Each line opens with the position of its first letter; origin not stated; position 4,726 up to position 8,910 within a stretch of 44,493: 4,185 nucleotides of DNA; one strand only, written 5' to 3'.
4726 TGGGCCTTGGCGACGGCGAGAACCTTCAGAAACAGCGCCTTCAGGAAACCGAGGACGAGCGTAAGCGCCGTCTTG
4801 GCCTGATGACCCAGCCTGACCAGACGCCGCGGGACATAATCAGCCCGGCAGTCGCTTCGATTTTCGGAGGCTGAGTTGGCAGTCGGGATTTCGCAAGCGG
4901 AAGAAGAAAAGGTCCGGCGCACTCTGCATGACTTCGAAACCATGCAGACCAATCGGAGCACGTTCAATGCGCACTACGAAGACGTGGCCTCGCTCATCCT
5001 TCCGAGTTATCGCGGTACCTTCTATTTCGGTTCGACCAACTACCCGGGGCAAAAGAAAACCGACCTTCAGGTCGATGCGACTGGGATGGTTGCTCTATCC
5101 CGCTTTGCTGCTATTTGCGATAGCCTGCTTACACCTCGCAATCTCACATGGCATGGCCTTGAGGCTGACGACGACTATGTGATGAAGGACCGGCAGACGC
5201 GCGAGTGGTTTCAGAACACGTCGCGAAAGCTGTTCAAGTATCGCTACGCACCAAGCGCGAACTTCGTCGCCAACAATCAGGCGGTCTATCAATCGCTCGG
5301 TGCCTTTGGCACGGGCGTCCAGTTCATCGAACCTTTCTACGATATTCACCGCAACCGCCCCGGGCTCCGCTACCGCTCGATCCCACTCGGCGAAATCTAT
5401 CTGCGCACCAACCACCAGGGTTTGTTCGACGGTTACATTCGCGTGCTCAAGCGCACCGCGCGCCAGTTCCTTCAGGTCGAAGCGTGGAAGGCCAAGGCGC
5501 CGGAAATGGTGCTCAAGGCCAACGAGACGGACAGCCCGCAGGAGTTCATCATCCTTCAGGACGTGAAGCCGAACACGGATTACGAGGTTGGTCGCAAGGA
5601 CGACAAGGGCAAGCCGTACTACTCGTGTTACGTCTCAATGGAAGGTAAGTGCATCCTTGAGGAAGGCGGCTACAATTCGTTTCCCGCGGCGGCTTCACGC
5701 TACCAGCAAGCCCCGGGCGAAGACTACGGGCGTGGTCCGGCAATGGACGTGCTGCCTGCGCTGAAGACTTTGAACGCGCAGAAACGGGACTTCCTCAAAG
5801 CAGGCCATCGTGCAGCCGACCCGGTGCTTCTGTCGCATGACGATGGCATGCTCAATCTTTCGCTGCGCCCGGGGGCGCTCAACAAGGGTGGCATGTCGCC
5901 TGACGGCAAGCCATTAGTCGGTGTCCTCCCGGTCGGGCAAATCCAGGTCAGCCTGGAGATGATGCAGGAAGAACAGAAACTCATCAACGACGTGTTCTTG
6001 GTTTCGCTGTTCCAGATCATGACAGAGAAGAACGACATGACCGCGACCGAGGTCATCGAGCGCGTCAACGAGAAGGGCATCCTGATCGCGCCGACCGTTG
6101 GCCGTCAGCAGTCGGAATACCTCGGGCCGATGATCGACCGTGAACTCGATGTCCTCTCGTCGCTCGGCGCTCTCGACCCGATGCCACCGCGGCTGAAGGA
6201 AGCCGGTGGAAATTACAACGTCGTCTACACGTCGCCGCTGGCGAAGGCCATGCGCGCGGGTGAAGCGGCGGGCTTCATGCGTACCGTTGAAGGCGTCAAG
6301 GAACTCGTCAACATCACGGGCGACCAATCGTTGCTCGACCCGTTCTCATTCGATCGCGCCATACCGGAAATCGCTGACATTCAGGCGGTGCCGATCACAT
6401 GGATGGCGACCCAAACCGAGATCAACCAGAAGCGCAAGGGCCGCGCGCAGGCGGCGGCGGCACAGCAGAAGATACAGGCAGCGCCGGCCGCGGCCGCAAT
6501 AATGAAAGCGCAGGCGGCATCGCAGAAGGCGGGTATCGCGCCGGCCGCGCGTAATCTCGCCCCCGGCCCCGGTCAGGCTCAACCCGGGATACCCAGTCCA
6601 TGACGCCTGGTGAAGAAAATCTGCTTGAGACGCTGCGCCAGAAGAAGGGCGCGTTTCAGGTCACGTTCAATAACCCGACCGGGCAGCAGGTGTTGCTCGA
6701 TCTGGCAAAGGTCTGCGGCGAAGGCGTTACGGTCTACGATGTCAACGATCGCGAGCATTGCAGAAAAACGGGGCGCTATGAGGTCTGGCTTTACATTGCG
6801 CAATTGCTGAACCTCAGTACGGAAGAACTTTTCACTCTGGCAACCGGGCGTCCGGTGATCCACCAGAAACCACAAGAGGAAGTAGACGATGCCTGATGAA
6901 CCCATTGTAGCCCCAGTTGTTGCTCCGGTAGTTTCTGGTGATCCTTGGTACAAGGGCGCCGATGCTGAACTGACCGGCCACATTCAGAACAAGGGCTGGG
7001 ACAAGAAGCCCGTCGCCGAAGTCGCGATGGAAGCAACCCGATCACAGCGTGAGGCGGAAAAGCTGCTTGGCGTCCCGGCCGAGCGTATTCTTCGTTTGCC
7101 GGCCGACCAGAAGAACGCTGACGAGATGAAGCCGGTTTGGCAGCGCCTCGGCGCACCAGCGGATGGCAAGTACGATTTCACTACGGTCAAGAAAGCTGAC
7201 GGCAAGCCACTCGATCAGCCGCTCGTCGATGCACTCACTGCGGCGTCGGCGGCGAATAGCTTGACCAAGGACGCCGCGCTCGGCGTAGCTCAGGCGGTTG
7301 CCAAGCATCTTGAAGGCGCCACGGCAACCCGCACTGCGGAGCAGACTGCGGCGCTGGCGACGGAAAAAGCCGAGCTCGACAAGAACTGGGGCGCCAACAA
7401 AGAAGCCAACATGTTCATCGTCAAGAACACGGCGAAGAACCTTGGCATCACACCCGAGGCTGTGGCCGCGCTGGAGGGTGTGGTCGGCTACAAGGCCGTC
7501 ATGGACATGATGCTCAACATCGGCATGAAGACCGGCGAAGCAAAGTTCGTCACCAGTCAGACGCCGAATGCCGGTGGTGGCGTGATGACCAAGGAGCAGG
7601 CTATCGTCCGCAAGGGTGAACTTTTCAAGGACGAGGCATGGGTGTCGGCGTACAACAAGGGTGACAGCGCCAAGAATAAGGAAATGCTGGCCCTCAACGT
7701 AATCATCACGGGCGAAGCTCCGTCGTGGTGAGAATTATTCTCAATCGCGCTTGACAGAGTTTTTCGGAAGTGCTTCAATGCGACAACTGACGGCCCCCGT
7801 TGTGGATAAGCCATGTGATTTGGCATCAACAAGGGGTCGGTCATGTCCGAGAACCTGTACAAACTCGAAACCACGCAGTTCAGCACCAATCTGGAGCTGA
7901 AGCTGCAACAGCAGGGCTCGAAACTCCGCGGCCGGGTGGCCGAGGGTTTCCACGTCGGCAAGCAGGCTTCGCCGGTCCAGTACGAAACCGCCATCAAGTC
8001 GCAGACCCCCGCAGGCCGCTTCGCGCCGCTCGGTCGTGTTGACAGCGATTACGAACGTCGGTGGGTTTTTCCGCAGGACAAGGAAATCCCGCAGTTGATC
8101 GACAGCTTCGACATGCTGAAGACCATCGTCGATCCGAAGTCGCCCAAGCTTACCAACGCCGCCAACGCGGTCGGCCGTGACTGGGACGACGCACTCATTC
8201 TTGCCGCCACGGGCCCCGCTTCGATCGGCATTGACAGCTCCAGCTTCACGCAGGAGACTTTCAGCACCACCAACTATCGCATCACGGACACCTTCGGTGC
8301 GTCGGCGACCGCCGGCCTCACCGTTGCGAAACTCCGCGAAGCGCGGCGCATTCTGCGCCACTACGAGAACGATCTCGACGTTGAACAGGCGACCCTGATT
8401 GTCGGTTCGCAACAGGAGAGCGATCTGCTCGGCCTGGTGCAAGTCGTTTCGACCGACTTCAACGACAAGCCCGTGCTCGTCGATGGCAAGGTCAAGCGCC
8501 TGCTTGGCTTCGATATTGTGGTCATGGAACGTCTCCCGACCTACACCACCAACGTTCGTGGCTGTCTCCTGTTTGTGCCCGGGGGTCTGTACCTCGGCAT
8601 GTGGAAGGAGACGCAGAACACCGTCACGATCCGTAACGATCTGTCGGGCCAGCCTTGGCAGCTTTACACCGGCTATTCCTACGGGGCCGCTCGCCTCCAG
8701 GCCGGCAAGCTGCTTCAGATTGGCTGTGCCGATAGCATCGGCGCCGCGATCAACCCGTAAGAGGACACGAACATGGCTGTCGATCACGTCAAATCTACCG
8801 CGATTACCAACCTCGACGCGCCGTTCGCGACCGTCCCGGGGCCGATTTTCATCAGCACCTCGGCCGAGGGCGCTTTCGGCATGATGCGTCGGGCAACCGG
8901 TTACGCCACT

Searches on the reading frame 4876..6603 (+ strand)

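Call 15: search_protein_families(library=phrogs, proteins=[window:4876-6603:+], max_evalue=0.00001)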
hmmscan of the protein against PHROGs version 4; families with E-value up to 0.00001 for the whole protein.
window:4876-6603:+ (575 aa): 4 families
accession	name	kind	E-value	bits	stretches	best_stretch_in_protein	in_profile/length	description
phrog_332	-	connector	8.1e-112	375.4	1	8-556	6-548/560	head-tail adaptor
phrog_21643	-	unknown function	1.3e-28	100.9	1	355-552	61-254/268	-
phrog_449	-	connector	5.7e-19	69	1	19-550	11-515/520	head-tail adaptor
phrog_21528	-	unknown function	4.6e-13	50.2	1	19-240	9-223/224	-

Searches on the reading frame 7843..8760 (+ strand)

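Call 15: search_protein_families(library=phrogs, proteins=[window:7843-8760:+], max_evalue=0.00001)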
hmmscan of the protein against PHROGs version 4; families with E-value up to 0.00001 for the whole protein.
window:7843-8760:+ (305 aa): 2 families
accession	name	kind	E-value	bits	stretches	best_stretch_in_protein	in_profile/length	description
phrog_3437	-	head and packaging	1.7e-44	153.2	1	1-297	3-293/294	major head protein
phrog_267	-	head and packaging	6.3e-09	36.5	1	81-282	113-312/410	major head protein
